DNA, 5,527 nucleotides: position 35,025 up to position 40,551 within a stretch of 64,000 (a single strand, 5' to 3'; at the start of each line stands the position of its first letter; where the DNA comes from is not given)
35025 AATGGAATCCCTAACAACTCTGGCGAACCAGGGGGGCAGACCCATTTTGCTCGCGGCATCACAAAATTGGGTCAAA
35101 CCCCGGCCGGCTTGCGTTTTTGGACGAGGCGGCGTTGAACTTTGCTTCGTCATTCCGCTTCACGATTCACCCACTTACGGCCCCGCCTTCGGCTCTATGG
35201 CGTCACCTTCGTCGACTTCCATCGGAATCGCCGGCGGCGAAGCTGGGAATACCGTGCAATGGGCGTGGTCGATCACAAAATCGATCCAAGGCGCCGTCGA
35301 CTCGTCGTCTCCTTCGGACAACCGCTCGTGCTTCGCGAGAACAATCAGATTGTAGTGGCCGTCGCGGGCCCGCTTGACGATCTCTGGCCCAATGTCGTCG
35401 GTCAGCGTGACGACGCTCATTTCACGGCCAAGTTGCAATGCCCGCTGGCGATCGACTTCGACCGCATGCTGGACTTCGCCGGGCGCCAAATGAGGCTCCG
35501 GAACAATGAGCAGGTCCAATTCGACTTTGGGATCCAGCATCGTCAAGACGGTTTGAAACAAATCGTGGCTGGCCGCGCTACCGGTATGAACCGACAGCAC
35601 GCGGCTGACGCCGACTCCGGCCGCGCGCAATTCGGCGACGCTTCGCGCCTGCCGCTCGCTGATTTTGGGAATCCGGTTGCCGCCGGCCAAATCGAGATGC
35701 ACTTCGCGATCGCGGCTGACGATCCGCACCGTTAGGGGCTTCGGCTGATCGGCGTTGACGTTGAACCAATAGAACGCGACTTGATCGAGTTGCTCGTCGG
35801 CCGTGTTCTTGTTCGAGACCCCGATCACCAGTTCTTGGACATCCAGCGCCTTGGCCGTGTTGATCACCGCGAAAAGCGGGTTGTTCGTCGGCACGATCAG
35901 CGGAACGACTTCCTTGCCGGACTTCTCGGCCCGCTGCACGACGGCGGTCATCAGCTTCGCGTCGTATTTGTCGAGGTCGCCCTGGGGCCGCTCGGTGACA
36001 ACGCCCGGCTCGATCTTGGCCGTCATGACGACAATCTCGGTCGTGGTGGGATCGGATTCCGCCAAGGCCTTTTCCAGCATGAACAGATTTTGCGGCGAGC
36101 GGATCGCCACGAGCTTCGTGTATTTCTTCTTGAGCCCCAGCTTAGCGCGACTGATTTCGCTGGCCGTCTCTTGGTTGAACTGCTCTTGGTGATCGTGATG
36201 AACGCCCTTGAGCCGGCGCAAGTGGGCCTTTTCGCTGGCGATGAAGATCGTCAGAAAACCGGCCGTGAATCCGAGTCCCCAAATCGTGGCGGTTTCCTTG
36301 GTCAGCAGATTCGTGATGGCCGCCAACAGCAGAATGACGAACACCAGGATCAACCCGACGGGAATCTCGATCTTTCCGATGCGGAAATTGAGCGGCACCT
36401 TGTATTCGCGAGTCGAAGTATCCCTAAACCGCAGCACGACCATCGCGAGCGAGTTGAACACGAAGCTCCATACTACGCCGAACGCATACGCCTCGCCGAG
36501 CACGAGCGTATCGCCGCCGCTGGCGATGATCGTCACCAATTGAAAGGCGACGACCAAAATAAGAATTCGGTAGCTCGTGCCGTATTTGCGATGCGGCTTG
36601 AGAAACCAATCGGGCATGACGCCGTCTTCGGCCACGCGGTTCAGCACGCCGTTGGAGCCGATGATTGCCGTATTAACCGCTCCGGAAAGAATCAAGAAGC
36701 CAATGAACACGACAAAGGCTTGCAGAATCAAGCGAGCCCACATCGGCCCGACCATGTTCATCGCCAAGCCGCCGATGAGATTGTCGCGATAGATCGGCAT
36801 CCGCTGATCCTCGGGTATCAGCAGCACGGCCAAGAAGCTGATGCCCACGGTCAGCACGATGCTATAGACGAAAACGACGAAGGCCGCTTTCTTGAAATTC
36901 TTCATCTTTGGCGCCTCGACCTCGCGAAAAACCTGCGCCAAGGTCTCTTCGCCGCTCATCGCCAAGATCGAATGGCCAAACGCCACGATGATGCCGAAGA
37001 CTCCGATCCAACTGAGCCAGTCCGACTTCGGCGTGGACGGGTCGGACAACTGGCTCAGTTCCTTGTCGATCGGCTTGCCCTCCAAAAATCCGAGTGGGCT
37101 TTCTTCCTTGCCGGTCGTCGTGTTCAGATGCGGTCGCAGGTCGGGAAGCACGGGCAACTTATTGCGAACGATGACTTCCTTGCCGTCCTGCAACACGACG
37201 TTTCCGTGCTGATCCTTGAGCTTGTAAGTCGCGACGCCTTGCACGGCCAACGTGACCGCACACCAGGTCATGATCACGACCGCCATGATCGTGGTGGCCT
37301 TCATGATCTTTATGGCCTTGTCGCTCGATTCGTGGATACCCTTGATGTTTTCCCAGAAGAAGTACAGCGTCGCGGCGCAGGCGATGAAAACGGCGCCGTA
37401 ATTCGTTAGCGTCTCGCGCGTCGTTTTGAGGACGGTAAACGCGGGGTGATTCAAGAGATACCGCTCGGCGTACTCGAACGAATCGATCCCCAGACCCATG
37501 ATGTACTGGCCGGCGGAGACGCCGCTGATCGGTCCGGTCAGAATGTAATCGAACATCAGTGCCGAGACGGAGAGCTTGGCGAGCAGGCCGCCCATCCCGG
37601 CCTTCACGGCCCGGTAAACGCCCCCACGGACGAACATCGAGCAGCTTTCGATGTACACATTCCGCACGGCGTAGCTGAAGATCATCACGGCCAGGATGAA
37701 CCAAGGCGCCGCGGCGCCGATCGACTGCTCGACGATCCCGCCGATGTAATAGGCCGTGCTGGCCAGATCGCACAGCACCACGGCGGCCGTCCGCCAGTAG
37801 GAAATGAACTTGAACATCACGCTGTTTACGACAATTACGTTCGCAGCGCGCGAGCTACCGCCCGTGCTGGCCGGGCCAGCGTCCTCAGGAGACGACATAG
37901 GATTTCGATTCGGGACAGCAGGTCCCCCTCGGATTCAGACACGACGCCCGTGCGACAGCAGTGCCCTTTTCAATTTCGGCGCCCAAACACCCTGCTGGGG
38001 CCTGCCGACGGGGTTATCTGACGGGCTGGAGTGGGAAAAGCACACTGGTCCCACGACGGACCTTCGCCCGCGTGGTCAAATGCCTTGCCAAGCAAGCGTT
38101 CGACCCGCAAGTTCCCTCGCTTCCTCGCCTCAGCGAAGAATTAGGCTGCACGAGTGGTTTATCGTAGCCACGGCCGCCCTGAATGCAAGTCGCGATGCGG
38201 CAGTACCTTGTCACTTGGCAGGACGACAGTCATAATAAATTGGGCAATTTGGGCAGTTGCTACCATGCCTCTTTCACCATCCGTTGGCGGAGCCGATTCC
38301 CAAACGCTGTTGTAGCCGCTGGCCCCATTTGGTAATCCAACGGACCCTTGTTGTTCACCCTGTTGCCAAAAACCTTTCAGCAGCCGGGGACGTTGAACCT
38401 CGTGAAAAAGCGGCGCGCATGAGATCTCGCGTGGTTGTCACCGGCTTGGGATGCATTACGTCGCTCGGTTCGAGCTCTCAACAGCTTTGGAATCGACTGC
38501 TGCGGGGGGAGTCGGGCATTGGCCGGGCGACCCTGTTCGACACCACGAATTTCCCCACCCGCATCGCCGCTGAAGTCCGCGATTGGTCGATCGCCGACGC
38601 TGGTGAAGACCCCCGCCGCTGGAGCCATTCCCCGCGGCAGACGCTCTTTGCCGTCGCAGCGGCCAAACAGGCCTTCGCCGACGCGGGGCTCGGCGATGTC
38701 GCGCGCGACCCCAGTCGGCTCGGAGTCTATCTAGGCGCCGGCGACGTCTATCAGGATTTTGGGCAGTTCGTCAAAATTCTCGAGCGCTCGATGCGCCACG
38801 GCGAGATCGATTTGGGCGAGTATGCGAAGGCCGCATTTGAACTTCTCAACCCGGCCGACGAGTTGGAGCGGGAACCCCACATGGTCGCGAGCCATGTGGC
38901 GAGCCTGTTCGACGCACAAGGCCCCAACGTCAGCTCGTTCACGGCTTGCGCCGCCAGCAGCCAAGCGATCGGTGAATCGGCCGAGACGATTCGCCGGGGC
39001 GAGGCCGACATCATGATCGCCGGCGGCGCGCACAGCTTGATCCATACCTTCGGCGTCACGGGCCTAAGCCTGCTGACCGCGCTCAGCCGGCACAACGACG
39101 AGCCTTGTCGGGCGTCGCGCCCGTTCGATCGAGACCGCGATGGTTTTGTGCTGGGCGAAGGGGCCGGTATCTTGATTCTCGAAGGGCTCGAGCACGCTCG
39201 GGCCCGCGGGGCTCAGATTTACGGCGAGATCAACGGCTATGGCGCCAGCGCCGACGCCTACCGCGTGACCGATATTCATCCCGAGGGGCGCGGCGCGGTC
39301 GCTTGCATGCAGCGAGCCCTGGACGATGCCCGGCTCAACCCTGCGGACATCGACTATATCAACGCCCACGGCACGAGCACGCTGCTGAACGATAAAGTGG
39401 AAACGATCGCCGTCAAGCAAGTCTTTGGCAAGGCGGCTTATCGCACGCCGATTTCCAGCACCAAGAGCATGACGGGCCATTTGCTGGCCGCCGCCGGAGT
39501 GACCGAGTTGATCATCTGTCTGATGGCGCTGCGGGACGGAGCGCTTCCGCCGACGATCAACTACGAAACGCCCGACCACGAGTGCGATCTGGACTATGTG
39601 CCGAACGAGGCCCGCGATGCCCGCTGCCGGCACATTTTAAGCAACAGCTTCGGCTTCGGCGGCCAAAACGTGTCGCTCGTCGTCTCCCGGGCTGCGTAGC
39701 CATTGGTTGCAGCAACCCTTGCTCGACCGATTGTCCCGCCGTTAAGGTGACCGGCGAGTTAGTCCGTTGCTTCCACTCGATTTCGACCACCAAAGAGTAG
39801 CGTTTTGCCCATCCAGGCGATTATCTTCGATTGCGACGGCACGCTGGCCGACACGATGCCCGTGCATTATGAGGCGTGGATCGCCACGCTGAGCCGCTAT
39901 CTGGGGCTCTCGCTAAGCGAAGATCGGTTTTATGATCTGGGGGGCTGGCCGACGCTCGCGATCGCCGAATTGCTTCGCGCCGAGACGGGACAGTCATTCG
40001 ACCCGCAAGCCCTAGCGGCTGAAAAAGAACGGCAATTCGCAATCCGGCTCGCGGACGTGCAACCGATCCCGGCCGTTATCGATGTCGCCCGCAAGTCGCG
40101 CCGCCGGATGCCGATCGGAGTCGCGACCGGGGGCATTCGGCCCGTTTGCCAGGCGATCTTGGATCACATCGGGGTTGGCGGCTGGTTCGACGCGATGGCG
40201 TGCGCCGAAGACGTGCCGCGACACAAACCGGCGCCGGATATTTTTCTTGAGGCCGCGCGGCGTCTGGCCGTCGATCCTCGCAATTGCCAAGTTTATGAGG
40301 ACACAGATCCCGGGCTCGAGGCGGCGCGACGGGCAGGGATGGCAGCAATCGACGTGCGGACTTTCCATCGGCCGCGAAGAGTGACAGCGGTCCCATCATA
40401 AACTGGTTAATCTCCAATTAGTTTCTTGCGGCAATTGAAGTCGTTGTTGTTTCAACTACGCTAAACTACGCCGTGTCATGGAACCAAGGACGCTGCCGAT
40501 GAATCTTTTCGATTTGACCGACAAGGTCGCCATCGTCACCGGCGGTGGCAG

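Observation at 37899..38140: Second c-di-AMP riboswitch candidate upstream of paralog 2, with divergent peripheral stems and a near-identical 3' platform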

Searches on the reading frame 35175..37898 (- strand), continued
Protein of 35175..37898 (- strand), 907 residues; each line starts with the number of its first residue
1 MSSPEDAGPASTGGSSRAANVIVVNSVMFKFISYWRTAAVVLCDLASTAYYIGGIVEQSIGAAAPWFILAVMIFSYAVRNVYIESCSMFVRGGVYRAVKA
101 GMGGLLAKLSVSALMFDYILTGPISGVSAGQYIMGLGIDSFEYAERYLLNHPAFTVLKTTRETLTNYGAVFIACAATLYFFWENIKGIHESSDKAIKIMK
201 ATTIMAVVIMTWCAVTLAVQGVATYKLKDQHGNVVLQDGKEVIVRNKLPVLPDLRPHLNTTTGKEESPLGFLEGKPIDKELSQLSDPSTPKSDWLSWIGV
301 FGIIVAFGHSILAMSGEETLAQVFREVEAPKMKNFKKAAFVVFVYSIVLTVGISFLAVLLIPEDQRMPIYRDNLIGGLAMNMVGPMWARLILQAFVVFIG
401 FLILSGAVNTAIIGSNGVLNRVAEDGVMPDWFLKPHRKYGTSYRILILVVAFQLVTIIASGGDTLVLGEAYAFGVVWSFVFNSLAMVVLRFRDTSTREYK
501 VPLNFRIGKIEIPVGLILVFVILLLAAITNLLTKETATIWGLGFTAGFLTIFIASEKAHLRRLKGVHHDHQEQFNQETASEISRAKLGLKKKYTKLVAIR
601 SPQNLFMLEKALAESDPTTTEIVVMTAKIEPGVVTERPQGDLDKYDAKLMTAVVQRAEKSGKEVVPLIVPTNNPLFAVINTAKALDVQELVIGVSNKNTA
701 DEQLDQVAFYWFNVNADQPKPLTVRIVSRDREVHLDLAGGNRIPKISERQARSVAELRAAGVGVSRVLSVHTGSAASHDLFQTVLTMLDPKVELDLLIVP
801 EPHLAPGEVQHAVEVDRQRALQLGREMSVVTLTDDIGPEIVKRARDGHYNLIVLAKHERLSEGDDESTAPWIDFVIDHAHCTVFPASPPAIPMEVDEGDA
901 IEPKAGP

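Call 95: fold_search(model_id=the predicted structure, library=pdb)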
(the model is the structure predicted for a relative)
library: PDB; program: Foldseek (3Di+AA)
matches with E <= 10: 1312; with E <= 0.001: 108
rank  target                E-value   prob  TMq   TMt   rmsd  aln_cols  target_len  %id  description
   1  7aip_A                1.1e-15  1.00  0.33  0.34  27.2       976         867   10  Structure of Human Potassium Chloride Transporter KCC1 in NaCl (Reference Map) (released 2021-06-02)
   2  7d8z_A                7.5e-15  1.00  0.34  0.34  27.2       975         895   11  human potassium-chloride co-transporter KCC2 (released 2020-12-30)
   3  7d99_A                9.7e-15  1.00  0.33  0.34  27.1       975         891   10  human potassium-chloride co-transporter KCC4 (released 2020-12-30)
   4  7ngb_A                1.1e-14  1.00  0.34  0.36  27.4       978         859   10  Structure of Wild-Type Human Potassium Chloride Transporter KCC3 in NaCl (LMNG/CHS) (released 2021-06-09)
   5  7aio_B                2.6e-14  1.00  0.34  0.34  27.2       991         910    9  Structure of Human Potassium Chloride Transporter KCC3 S45D/T940D/T997D in NaCl (Subclass) (released 2021-06-02)
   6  7air_A                3.0e-14  1.00  0.30  0.31  27.8       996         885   12  Structure of Human Potassium Chloride Transporter KCC1 in NaCl (Subclass 2) (released 2021-06-02)
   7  6m22_A                3.2e-14  1.00  0.32  0.33  27.5       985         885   11  KCC3 bound with DIOA (released 2020-11-04)
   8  8vpn_A                3.2e-14  1.00  0.30  0.31  26.3       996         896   11  Phosphorylated human NCC in complex with indapamide (released 2024-09-04)
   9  8fhn_B                5.3e-14  1.00  0.32  0.34  26.8       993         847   11  Cryo-EM structure of human NCC (class 2) (released 2023-02-15)
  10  8fhn_A                8.8e-14  1.00  0.33  0.35  25.5       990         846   10  Cryo-EM structure of human NCC (class 2) (released 2023-02-15)
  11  7aio_A                9.6e-14  1.00  0.35  0.35  26.5      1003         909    9  Structure of Human Potassium Chloride Transporter KCC3 S45D/T940D/T997D in NaCl (Subclass) (released 2021-06-02)
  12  7air_B                9.6e-14  1.00  0.31  0.32  27.5       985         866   12  Structure of Human Potassium Chloride Transporter KCC1 in NaCl (Subclass 2) (released 2021-06-02)
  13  7ain_A                1.1e-13  1.00  0.34  0.34  26.5      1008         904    9  Structure of Human Potassium Chloride Transporter KCC3 S45D/T940D/T997D in NaCl (Reference Map) (released 2021-06-02)
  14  8b70_A                1.5e-13  1.00  0.38  0.58  16.4       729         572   15  KimA from B. subtilis with nucleotide second-messenger c-di-AMP bound (released 2023-01-18)
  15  9bwt_A                2.1e-13  1.00  0.32  0.32  25.8       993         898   11  human sodium chloride cotransporter NCC S344E in the phosphorylation state and in complex with hydrochlorothiazide (released 2024-09-04)
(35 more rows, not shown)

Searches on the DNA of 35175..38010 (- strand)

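Call 17: search_rna_families(sources=[L002, L003, L004, L005, L007, L009, L010, L011, L012, L013, L015, L016, L017, L018, L021, L022, L023], threshold=gathering)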
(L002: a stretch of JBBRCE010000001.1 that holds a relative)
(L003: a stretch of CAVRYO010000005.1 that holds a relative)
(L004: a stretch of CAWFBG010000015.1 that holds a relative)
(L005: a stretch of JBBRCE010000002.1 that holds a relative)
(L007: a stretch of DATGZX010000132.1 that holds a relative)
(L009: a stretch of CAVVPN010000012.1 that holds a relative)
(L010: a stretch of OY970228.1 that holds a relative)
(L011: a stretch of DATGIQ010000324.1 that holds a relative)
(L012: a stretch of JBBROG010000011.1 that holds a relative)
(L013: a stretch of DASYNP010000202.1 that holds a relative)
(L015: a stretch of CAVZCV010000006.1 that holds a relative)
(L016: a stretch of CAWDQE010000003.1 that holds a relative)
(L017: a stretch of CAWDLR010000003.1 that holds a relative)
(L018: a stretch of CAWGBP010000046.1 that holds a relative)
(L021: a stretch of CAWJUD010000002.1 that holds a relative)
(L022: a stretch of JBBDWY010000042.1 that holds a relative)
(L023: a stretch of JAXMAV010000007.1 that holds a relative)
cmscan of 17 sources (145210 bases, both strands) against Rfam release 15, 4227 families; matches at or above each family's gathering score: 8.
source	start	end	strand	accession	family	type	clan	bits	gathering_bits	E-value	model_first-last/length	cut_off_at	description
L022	2652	2808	+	RF00379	c-di-AMP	Cis-reg; riboswitch;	-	64.6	38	2.6e-12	1-134/134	no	c-di-AMP riboswitch aptamer (ydaO/yuaA leader)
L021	2716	2870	+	RF00379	c-di-AMP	Cis-reg; riboswitch;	-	62.7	38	8.2e-12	1-134/134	no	c-di-AMP riboswitch aptamer (ydaO/yuaA leader)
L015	2671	2853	+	RF00379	c-di-AMP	Cis-reg; riboswitch;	-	61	38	2.5e-11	1-134/134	no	c-di-AMP riboswitch aptamer (ydaO/yuaA leader)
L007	2742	2900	+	RF00379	c-di-AMP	Cis-reg; riboswitch;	-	55.8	38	7.2e-10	1-134/134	no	c-di-AMP riboswitch aptamer (ydaO/yuaA leader)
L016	2541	2698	+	RF00379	c-di-AMP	Cis-reg; riboswitch;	-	53.9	38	2.3e-09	1-134/134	no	c-di-AMP riboswitch aptamer (ydaO/yuaA leader)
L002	2635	2852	+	RF00379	c-di-AMP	Cis-reg; riboswitch;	-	53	38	4.3e-09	1-134/134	no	c-di-AMP riboswitch aptamer (ydaO/yuaA leader)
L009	2756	2882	+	RF00379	c-di-AMP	Cis-reg; riboswitch;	-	44.8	38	8.1e-07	12-118/134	no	c-di-AMP riboswitch aptamer (ydaO/yuaA leader)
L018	2560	2803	+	RF00379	c-di-AMP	Cis-reg; riboswitch;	-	40.4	38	1.4e-05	1-134/134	no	c-di-AMP riboswitch aptamer (ydaO/yuaA leader)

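Call 24: search_rna_families(sources=[L081, L082, L083, L084, L085, L086, L024, L026, L030, L032, L033, L034, L036, L037, L038, L041], threshold=gathering)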
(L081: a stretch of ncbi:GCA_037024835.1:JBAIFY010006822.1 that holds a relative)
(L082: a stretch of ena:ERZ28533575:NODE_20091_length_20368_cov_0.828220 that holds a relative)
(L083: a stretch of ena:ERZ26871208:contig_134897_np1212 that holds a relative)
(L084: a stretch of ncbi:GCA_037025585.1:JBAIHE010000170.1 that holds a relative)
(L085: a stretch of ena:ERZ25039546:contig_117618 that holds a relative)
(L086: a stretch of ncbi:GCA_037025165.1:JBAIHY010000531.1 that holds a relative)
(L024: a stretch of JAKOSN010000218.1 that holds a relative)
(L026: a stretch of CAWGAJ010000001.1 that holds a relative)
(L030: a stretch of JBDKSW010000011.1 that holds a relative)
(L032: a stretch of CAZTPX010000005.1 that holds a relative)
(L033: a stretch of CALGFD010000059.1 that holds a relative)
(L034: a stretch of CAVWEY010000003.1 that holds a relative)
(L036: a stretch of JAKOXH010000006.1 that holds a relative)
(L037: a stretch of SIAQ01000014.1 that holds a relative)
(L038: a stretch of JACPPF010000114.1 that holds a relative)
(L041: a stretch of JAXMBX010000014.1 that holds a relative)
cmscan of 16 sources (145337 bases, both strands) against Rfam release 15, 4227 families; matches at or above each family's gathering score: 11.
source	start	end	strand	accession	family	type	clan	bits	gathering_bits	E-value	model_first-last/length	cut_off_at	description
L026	2705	2860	+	RF00379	c-di-AMP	Cis-reg; riboswitch;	-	64.2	38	3.1e-12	1-134/134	no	c-di-AMP riboswitch aptamer (ydaO/yuaA leader)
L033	2735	2900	+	RF00379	c-di-AMP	Cis-reg; riboswitch;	-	61.5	38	1.8e-11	1-134/134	no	c-di-AMP riboswitch aptamer (ydaO/yuaA leader)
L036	2664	2818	+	RF00379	c-di-AMP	Cis-reg; riboswitch;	-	58.3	38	1.4e-10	1-134/134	no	c-di-AMP riboswitch aptamer (ydaO/yuaA leader)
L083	2723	2911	+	RF00379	c-di-AMP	Cis-reg; riboswitch;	-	57.4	38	2.4e-10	1-134/134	no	c-di-AMP riboswitch aptamer (ydaO/yuaA leader)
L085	5701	5868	+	RF00379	c-di-AMP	Cis-reg; riboswitch;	-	57.2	38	2.9e-10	1-134/134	no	c-di-AMP riboswitch aptamer (ydaO/yuaA leader)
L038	2727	2906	+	RF00379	c-di-AMP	Cis-reg; riboswitch;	-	55.8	38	6.8e-10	1-134/134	no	c-di-AMP riboswitch aptamer (ydaO/yuaA leader)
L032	2569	2734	+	RF00379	c-di-AMP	Cis-reg; riboswitch;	-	55.7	38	7.6e-10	1-134/134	no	c-di-AMP riboswitch aptamer (ydaO/yuaA leader)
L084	2724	2910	+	RF00379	c-di-AMP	Cis-reg; riboswitch;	-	55.3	38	9.9e-10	1-134/134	no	c-di-AMP riboswitch aptamer (ydaO/yuaA leader)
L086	5702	5868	+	RF00379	c-di-AMP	Cis-reg; riboswitch;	-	55.3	38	9.4e-10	1-134/134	no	c-di-AMP riboswitch aptamer (ydaO/yuaA leader)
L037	2772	2923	+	RF00379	c-di-AMP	Cis-reg; riboswitch;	-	55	38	1.2e-09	1-134/134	no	c-di-AMP riboswitch aptamer (ydaO/yuaA leader)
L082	2744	2896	+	RF00379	c-di-AMP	Cis-reg; riboswitch;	-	51.5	38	1.1e-08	13-117/134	no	c-di-AMP riboswitch aptamer (ydaO/yuaA leader)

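Call 79: search_rna_families(source=window, start=37850, end=38010, threshold=evalue, max_evalue=10)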
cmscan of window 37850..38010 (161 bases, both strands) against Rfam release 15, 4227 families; matches with E-value up to 10: 0.
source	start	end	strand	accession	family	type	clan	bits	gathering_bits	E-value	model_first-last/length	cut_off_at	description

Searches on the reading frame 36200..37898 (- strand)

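Call 60: search_solved_structures(query=window:36200-37898:-, max_evalue=10)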
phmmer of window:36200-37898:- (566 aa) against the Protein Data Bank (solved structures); distinct sequences matched with E-value up to 10: 0.

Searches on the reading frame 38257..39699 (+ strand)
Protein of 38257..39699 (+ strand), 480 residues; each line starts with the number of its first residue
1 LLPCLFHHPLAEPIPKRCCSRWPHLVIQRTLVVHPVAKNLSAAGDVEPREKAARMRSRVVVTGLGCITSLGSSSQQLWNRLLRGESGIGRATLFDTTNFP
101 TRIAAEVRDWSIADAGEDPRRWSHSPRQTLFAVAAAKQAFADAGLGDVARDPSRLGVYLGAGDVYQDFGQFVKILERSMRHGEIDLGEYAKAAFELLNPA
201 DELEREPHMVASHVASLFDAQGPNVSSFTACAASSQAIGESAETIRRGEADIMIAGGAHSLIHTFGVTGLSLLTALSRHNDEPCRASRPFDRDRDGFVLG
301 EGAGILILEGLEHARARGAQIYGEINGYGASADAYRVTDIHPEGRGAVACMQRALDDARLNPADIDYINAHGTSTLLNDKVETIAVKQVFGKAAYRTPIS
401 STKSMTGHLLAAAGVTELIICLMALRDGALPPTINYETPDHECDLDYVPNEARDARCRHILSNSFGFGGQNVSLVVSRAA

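Call 98: search_protein_families(library=pfam, proteins=[window:38257-39699:+], max_evalue=0.00001)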
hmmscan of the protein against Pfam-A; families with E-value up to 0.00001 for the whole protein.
window:38257-39699:+ (480 aa): 2 families
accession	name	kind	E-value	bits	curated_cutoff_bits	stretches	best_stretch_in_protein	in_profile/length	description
PF00109.32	ketoacyl-synt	-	3e-45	155.2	20.8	1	57-314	2-252/252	Beta-ketoacyl synthase, N-terminal domain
PF02801.28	Ketoacyl-synt_C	-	3.1e-40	137.3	20.8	1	322-437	1-119/119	Beta-ketoacyl synthase, C-terminal domain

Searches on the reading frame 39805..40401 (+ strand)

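Call 98: search_protein_families(library=pfam, proteins=[window:39805-40401:+], max_evalue=0.00001)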
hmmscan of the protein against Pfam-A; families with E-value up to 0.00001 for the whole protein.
window:39805-40401:+ (198 aa): 3 families
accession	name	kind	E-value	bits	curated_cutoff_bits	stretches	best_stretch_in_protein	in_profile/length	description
PF00702.32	Hydrolase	-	6.6e-26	92.3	26.4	1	3-178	1-191/191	haloacid dehalogenase-like hydrolase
PF13419.12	HAD_2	-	6.4e-25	88.7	23.8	1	6-182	1-176/178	Haloacid dehalogenase-like hydrolase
PF12710.13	HAD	-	4.4e-07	30.9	27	1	6-164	1-178/189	haloacid dehalogenase-like hydrolase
